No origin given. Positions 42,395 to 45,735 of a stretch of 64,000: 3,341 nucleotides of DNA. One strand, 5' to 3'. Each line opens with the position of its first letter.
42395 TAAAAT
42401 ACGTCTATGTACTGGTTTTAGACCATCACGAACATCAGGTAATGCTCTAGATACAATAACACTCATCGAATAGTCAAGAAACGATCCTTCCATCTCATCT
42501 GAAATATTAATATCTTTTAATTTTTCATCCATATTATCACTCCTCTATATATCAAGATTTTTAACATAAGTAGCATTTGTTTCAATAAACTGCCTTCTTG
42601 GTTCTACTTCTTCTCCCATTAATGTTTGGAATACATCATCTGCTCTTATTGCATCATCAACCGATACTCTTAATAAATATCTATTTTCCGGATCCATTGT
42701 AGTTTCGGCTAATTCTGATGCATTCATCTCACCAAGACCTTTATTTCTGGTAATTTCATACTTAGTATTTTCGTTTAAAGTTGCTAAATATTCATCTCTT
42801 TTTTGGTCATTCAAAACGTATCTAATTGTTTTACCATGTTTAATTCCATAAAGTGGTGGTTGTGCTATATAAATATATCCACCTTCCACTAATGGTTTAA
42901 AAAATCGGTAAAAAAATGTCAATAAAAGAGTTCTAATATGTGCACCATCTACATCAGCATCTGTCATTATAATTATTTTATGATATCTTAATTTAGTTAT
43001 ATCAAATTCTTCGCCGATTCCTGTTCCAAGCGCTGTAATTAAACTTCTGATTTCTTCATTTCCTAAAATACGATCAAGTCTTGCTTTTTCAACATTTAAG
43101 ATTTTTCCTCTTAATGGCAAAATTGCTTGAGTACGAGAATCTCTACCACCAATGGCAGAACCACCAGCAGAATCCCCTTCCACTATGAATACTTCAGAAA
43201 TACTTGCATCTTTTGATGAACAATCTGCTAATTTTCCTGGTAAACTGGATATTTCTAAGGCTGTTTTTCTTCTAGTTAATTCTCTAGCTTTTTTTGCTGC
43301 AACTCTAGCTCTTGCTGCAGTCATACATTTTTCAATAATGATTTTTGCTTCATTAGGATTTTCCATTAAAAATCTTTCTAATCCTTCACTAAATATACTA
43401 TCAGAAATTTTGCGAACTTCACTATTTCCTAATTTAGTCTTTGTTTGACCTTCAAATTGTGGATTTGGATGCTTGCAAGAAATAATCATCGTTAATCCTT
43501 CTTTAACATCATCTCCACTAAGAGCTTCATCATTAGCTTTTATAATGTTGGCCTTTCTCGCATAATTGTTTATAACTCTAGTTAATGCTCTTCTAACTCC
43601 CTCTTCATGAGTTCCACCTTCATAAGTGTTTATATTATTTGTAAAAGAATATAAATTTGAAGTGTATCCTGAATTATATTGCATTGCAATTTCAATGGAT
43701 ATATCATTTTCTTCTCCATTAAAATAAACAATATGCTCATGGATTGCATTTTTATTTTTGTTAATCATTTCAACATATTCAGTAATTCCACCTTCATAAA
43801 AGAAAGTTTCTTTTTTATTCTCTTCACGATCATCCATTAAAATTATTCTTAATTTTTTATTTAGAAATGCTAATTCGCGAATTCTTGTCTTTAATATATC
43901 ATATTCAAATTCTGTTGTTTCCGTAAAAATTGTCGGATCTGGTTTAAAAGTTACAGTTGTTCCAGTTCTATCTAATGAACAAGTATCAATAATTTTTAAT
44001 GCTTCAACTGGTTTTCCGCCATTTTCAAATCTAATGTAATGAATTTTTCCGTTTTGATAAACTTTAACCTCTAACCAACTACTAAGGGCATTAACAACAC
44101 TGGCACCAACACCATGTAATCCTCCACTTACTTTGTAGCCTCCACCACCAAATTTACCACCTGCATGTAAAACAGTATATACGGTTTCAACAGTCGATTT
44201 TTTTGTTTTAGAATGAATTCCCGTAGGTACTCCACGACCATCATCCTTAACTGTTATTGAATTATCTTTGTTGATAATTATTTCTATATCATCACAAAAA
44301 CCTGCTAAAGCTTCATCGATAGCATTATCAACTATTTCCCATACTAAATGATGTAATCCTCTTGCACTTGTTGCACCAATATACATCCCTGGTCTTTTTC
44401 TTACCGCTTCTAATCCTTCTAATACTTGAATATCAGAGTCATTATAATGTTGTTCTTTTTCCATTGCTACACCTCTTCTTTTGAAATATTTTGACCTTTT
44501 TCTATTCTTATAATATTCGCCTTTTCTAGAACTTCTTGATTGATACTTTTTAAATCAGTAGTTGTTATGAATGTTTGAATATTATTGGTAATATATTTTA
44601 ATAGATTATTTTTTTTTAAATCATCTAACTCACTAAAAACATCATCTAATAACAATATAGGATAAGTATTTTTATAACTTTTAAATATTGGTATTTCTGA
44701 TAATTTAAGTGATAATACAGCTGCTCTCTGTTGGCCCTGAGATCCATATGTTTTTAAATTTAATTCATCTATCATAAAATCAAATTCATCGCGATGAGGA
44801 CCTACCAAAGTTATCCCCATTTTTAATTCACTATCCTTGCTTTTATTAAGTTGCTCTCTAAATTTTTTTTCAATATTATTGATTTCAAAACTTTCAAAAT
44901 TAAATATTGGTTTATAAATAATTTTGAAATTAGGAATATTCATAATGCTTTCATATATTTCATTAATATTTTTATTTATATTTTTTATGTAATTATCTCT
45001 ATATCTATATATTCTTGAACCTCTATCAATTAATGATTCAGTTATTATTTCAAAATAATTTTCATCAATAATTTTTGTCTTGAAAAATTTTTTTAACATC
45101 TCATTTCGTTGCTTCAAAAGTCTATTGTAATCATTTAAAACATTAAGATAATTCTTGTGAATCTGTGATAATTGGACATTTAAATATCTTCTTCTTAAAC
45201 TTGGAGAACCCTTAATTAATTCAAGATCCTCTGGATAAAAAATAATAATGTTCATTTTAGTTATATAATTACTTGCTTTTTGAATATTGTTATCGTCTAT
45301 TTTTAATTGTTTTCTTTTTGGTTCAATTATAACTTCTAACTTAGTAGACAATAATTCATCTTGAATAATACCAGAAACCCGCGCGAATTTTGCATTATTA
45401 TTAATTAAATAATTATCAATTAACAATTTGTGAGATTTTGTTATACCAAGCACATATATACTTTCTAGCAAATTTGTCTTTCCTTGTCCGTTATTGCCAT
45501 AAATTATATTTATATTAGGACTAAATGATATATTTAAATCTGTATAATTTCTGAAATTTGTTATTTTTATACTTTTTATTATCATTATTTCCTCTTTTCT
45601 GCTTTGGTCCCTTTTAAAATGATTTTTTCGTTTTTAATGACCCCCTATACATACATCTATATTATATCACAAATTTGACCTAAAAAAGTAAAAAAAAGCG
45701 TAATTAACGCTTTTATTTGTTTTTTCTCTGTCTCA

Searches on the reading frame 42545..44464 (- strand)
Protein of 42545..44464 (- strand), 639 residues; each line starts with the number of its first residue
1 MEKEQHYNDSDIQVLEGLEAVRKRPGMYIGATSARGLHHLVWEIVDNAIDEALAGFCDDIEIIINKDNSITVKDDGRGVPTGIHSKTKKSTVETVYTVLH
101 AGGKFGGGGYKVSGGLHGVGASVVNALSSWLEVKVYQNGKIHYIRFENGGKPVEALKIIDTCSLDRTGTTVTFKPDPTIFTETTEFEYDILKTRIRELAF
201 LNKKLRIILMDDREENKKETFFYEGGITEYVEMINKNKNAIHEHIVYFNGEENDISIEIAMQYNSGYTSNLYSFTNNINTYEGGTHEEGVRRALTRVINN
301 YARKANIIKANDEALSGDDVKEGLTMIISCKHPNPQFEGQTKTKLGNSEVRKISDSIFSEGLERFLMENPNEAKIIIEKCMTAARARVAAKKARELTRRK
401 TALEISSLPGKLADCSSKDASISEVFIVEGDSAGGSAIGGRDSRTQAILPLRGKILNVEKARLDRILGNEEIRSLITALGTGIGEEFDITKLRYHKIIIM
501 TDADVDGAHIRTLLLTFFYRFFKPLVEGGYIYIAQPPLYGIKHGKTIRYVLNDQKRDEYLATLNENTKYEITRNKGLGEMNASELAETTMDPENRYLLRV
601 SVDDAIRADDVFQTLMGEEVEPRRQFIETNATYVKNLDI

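Call 68: find_homologous_proteins(query=window:42545-44464:-, max_evalue=1e-150)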
Query window:42545-44464:- (639 aa): 8000 proteins with E <= 1e-150 among 8000 candidates; the best 120 are listed.
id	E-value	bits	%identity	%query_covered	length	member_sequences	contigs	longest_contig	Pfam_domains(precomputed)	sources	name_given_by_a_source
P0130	0.0e+0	1431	100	100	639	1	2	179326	PF00986.27,PF02518.32,PF01751.29,PF00204.32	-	-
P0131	0.0e+0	1399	97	100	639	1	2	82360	PF00986.27,PF02518.32,PF01751.29,PF00204.32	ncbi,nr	ncbi:MAG: DNA topoisomerase (ATP-hydrolyzing) subunit B [Bacilli bacterium]|nr:DNA topoisomerase (AT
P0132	0.0e+0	1393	96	100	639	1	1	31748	PF00986.27,PF02518.32,PF01751.29,PF00204.32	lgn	-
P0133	0.0e+0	1319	90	100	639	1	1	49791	PF00986.27,PF02518.32,PF01751.29,PF00204.32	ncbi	-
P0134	0.0e+0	1301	89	100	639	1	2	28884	PF00986.27,PF02518.32,PF01751.29,PF00204.32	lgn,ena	-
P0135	0.0e+0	1301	89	100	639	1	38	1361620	PF00986.27,PF02518.32,PF01751.29,PF00204.32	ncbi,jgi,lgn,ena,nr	ncbi:MAG TPA: DNA topoisomerase (ATP-hydrolyzing) subunit B [Mollicutes bacterium]|jgi:DNA gyrase su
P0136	0.0e+0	1300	89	100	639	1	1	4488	PF00986.27,PF02518.32,PF01751.29,PF00204.32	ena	-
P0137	0.0e+0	1299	89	100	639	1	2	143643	PF00986.27,PF02518.32,PF01751.29,PF00204.32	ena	-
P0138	0.0e+0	1298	89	100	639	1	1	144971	PF00986.27,PF02518.32,PF01751.29,PF00204.32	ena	-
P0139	0.0e+0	1285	88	100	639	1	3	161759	PF00986.27,PF02518.32,PF01751.29,PF00204.32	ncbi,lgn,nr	ncbi:MAG: DNA topoisomerase (ATP-hydrolyzing) subunit B [Bacilli bacterium]|nr:DNA topoisomerase (AT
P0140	0.0e+0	1280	87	100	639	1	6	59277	PF00986.27,PF02518.32,PF01751.29,PF00204.32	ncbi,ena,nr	ncbi:MAG: DNA topoisomerase (ATP-hydrolyzing) subunit B [Mollicutes bacterium]|nr:DNA topoisomerase 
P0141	0.0e+0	1278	87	100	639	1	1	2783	PF00986.27,PF02518.32,PF01751.29,PF00204.32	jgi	jgi:DNA gyrase subunit B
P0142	0.0e+0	1277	87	100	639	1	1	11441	PF00986.27,PF02518.32,PF01751.29,PF00204.32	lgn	-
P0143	0.0e+0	1273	87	100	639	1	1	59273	PF00986.27,PF02518.32,PF01751.29,PF00204.32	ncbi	-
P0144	0.0e+0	1239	83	100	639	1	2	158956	PF00986.27,PF02518.32,PF01751.29,PF00204.32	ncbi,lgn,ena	-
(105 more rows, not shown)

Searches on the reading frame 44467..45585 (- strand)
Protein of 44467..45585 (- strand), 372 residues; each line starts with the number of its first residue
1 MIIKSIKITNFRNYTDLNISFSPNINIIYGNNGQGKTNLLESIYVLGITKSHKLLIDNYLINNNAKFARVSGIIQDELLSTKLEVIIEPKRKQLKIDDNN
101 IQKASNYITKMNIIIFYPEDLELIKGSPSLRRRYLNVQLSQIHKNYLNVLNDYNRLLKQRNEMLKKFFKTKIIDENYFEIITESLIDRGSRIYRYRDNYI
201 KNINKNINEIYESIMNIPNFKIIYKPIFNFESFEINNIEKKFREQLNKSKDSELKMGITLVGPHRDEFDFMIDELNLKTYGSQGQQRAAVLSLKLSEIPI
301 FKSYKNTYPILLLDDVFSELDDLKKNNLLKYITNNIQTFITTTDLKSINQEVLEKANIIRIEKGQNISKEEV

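Call 19: find_encoding_contigs(protein=window:44467-45585:-, flank=10000, max_places=1)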
Protein window:44467-45585:- (372 aa): 4 contigs read that carry it; 1 place shown.
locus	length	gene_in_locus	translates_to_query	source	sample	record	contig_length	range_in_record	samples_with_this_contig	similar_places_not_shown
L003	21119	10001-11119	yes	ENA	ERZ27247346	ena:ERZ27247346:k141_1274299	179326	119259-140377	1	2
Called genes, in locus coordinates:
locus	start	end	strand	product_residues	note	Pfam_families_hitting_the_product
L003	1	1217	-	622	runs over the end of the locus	PF00890:FAD_binding_2 (faint), PF01134:GIDA, PF01946:Thi4 (faint), PF07992:Pyr_redox_2 (faint), PF21680:GIDA_C_1st, PF13932:SAM_GIDA_C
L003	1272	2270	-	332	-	PF14397:ATPgrasp_ST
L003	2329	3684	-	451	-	PF10396:TrmE_N, PF12631:MnmE_helical, PF00350:Dynamin_N (faint), PF01926:MMR_HSR1, PF02421:FeoB_N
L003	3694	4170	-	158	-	PF01966:HD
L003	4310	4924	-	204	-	PF13083:KH_KhpA-B, PF01424:R3H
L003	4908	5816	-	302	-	PF02096:60KD_IMP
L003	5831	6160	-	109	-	PF00825:Ribonuclease_P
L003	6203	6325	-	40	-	PF00468:Ribosomal_L34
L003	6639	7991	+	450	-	PF11638:DnaA_N, PF00308:Bac_DnaA, PF01695:IstB_IS21 (weak), PF08299:Bac_DnaA_C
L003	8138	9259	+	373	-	PF00712:DNA_pol3_beta, PF02767:DNA_pol3_beta_2, PF02768:DNA_pol3_beta_3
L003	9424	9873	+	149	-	PF06338:ComK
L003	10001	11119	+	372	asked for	PF02463:SMC_N, PF13175:AAA_15 (weak), PF13476:AAA_23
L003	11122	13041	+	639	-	PF02518:HATPase_c, PF00204:DNA_gyraseB, PF01751:Toprim, PF00986:DNA_gyraseB_C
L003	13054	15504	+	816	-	PF00521:DNA_topoisoIV, PF03989:DNA_gyraseA_C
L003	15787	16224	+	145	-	PF00383:dCMP_cyt_deam_1, PF14437:MafB19-deam, PF14439:Bd3614-deam (weak)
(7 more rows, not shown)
